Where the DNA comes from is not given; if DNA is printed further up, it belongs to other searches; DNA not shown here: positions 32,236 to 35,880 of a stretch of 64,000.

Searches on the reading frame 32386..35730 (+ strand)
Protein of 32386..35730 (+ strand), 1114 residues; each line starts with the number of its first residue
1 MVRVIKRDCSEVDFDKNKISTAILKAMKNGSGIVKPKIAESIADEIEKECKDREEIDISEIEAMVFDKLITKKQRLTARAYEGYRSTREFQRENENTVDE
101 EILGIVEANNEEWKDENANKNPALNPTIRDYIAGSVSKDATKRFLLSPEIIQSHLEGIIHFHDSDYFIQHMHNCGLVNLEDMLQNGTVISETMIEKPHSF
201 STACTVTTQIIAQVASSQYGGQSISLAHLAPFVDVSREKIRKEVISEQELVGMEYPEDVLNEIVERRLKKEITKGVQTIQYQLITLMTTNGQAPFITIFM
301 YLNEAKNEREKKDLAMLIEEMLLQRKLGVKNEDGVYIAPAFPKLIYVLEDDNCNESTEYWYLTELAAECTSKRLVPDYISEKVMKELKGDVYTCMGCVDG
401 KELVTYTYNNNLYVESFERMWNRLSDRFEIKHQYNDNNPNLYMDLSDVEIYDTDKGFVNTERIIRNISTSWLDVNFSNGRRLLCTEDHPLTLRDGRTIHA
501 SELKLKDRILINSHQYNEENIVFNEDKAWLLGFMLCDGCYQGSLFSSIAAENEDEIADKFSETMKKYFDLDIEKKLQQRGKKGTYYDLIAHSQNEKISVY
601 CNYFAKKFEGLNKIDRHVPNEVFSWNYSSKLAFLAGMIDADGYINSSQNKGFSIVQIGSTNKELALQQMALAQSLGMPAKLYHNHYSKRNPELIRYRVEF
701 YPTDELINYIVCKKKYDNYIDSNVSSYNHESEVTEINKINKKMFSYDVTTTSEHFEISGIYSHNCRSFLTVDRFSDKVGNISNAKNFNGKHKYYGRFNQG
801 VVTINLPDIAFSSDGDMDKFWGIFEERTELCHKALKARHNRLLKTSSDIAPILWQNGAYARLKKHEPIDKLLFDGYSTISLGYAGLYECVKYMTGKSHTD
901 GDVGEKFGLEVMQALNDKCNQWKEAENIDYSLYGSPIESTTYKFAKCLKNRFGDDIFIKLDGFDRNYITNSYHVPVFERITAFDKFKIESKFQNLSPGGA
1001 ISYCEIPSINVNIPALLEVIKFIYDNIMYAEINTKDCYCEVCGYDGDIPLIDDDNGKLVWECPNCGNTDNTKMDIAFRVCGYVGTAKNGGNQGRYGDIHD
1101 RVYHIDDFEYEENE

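Call 57: search_protein_families(library=phrogs, proteins=[window:32386-35730:+], max_evalue=0.00001)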
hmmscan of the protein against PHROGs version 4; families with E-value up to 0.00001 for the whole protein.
window:32386-35730:+ (1114 aa): 5 families
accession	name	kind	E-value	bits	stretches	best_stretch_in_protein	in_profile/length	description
phrog_487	-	moron, auxiliary metabolic gene and host takeover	2.2e-181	605.7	2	762-1106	390-714/718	NrdD-like anaerobic ribonucleotide reductase large subunit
phrog_4218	-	DNA, RNA and nucleotide metabolism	1.1e-87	295.2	1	762-1104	10-332/333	anaerobic ribonucleoside reductase large subunit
phrog_26446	-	DNA, RNA and nucleotide metabolism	1.4e-32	113.7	2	929-1048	226-348/761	anaerobic ribonucleoside reductase large subunit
phrog_29160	-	DNA, RNA and nucleotide metabolism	4.6e-20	73.4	1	938-1098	3-149/158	anaerobic ribonucleoside reductase large subunit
phrog_30356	-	DNA, RNA and nucleotide metabolism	3.3e-06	26.4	1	518-678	480-631/823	helicase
